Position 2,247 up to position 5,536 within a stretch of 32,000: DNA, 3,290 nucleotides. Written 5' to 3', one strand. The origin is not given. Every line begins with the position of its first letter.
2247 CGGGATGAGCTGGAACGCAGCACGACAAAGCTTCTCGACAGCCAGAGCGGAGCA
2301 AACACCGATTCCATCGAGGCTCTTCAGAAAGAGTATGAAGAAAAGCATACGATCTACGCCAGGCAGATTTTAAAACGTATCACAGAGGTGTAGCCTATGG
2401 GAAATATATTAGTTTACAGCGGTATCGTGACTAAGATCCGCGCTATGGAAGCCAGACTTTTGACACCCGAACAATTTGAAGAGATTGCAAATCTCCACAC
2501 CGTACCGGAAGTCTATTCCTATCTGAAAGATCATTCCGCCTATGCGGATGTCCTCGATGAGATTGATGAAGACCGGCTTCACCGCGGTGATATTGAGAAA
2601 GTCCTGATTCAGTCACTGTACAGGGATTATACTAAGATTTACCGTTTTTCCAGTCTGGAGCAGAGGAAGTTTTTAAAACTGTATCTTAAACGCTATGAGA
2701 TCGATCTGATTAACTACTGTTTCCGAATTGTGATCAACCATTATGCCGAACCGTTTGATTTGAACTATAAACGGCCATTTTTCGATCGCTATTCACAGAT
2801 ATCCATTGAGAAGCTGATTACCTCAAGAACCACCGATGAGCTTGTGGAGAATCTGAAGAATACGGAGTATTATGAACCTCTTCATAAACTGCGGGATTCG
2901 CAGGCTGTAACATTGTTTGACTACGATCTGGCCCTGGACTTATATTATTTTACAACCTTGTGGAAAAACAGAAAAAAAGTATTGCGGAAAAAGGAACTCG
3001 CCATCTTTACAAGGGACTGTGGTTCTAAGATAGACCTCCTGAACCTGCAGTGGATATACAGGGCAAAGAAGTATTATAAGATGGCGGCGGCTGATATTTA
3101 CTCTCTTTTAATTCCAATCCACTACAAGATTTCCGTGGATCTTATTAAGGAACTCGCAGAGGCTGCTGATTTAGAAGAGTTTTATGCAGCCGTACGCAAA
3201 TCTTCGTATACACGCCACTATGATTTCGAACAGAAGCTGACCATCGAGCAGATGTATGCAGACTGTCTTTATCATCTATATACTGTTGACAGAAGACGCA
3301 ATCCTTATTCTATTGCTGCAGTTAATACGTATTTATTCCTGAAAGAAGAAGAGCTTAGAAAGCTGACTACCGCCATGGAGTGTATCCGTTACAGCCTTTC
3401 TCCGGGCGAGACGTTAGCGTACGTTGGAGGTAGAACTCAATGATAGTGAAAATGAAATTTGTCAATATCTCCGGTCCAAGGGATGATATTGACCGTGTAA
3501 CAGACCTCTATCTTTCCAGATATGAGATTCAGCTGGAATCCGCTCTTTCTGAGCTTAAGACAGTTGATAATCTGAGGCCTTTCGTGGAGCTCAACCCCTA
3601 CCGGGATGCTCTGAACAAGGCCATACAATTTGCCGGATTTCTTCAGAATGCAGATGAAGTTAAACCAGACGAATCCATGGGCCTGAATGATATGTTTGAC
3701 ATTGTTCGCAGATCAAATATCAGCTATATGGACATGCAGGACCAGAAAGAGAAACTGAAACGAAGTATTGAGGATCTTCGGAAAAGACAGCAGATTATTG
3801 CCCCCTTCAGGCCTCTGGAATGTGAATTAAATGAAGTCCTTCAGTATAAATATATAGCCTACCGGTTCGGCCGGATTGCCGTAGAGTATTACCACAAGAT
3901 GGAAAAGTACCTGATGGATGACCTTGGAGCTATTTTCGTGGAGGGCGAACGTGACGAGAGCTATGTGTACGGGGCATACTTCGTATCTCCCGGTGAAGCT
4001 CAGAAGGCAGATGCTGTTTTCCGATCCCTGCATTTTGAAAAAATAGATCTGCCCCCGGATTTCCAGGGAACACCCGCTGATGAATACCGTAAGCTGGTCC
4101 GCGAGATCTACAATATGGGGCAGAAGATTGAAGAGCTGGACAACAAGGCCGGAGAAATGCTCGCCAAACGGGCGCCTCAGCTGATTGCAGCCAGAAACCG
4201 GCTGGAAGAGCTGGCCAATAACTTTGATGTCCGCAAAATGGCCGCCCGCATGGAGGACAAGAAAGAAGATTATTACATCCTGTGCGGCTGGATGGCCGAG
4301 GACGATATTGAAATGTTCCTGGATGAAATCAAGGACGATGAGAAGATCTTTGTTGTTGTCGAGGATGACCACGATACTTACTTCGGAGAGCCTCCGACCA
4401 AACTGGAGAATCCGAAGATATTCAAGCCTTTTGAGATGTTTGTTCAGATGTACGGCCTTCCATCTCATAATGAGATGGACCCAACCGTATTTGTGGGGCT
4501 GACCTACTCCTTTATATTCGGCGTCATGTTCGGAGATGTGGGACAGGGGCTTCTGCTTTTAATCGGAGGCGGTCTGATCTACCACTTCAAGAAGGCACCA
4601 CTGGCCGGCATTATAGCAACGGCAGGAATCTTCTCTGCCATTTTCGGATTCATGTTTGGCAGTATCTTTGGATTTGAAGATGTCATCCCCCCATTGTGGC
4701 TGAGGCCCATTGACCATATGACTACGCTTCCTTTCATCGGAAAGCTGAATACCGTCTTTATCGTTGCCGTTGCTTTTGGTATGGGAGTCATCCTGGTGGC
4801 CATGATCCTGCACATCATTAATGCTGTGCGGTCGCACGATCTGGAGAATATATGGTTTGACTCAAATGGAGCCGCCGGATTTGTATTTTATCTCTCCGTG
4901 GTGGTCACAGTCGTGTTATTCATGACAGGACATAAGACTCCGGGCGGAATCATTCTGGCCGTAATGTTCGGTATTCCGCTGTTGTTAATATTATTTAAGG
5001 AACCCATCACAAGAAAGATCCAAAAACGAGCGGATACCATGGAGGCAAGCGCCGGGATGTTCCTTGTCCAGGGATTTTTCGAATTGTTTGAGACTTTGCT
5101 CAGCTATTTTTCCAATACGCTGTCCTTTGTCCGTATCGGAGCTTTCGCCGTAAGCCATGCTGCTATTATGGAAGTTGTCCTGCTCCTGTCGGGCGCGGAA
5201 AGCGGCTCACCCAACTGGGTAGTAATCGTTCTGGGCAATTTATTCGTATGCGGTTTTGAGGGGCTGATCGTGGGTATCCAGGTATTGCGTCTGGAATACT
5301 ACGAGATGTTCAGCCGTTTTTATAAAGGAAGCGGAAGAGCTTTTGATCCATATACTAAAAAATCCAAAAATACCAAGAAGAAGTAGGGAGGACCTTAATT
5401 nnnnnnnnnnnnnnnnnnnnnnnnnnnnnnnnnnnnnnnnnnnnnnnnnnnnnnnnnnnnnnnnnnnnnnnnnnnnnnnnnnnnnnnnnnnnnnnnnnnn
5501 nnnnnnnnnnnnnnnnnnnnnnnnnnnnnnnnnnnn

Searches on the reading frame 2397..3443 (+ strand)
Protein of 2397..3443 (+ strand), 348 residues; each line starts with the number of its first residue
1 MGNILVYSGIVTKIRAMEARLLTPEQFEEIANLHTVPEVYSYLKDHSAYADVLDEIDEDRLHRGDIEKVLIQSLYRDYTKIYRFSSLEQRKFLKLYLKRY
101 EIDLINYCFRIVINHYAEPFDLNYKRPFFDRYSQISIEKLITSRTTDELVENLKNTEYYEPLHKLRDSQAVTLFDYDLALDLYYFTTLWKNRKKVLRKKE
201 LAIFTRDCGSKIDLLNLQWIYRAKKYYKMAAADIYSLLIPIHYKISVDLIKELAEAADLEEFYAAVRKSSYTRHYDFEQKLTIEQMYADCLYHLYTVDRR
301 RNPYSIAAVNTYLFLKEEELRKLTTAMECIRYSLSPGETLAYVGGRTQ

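Call 31: search_protein_families(library=pfam, proteins=[window:2397-3443:+], max_evalue=0.00001)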
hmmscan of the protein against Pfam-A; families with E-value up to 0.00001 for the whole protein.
window:2397-3443:+ (348 aa): 1 family
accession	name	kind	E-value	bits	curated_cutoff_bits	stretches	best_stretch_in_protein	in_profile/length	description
PF01992.21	vATP-synt_AC39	-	1.6e-80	271.5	29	1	10-338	1-335/339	ATP synthase (C/AC39) subunit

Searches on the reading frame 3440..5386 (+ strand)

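Call 31: search_protein_families(library=pfam, proteins=[window:3440-5386:+], max_evalue=0.00001)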
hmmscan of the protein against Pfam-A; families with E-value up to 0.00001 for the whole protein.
window:3440-5386:+ (648 aa): 1 family
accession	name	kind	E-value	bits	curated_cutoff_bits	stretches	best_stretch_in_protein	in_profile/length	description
PF01496.24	V_ATPase_I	-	3.1e-24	85.4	30.7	1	132-386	169-419/815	V-type ATPase 116kDa subunit family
